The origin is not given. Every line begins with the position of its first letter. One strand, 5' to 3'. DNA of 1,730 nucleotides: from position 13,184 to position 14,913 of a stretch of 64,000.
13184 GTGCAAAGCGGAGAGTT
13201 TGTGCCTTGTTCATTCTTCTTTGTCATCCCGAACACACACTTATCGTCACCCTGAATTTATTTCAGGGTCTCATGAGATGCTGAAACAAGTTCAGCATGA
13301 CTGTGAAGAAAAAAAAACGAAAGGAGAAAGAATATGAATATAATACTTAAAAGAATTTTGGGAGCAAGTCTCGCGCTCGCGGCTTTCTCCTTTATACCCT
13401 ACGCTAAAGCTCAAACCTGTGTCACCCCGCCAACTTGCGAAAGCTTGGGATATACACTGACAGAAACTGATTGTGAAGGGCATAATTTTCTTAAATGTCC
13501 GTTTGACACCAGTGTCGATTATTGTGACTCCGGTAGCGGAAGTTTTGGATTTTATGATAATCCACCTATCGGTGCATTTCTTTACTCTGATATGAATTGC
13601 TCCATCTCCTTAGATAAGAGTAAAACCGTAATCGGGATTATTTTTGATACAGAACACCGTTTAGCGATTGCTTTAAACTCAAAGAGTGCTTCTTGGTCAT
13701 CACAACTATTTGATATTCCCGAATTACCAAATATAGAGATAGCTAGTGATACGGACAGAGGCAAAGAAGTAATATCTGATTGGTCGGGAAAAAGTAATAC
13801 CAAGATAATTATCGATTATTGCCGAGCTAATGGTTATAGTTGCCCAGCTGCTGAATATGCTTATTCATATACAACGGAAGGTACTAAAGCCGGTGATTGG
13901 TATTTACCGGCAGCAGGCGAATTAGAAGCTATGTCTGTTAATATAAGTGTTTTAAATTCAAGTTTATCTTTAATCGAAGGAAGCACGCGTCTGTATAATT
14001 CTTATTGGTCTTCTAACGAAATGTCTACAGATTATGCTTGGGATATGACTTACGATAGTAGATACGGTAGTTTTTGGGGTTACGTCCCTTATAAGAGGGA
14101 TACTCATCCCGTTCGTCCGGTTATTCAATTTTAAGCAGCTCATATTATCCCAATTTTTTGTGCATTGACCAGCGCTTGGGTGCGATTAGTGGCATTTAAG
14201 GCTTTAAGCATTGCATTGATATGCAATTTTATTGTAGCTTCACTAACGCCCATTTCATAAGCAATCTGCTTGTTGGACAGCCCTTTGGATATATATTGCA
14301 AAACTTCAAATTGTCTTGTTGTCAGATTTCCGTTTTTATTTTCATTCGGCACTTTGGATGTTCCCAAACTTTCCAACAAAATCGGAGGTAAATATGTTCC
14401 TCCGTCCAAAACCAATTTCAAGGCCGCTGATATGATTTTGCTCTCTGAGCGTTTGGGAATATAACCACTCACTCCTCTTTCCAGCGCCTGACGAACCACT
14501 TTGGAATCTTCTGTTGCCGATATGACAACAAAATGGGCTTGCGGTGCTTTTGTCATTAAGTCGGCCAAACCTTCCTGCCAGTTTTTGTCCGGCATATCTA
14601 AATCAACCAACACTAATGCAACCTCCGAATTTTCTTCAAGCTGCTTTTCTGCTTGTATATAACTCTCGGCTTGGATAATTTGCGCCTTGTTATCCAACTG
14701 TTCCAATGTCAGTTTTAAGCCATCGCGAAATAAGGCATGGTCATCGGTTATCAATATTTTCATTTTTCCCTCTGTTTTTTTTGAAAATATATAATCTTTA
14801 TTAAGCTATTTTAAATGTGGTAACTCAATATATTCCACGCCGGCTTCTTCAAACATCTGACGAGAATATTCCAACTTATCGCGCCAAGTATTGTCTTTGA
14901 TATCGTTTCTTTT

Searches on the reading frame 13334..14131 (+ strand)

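Call 22: search_protein_families(library=pfam, proteins=[window:13334-14131:+], max_evalue=0.1)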
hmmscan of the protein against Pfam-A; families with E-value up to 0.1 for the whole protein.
window:13334-14131:+ (266 aa): 1 family
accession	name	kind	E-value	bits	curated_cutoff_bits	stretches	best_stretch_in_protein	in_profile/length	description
PF07603.17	Lcl_C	-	0.00071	20.3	34.9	1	172-263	27-116/117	Lcl C-terminal domain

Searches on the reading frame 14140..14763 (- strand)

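Call 22: search_protein_families(library=pfam, proteins=[window:14140-14763:-], max_evalue=0.1)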
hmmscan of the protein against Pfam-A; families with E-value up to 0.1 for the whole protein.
window:14140-14763:- (207 aa): 20 families
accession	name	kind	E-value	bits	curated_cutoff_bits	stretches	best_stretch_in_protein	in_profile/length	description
PF00196.25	GerE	-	1e-18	67.1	23.5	1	146-199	2-55/57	Bacterial regulatory proteins, luxR family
PF00072.30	Response_reg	-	2.1e-15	57.3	30.2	1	3-114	1-109/111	Response regulator receiver domain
PF08281.18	Sigma70_r4_2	-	7.5e-05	22.7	25.7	1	147-187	11-52/54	Sigma-70, region 4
PF06490.17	FleQ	-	0.0025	18.5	22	1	2-87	1-81/108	Flagellar regulatory protein FleQ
PF12840.13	HTH_20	-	0.0027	18.1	27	1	153-188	8-45/51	Helix-turn-helix domain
PF14493.12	HTH_40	-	0.0056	17.4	27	1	154-195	5-46/89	Helix-turn-helix domain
PF13613.12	HTH_Tnp_4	-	0.0069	16.4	27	1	154-190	12-48/53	Helix-turn-helix of DDE superfamily endonuclease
PF13412.12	HTH_24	-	0.018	15.1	21.9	1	150-187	4-43/48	Winged helix-turn-helix DNA-binding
PF13384.12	HTH_23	-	0.036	14.3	24.6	0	151-179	7-35/50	Homeodomain-like domain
PF08279.18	HTH_11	-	0.039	14.3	25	1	150-186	1-40/55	HTH domain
PF13936.12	HTH_38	-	0.039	14.2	27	1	157-178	16-37/44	Helix-turn-helix domain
PF14532.12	Sigma54_activ_2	-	0.048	14.3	25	1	30-88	52-113/138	Sigma-54 interaction domain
PF04545.22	Sigma70_r4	-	0.05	13.6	24.1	0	147-188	5-47/50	Sigma-70, region 4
PF20205.3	DUF6567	-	0.054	13.8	27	0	139-201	26-94/123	Family of unknown function (DUF6567)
PF13518.12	HTH_28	-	0.079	13.5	25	0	153-179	4-30/52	Helix-turn-helix domain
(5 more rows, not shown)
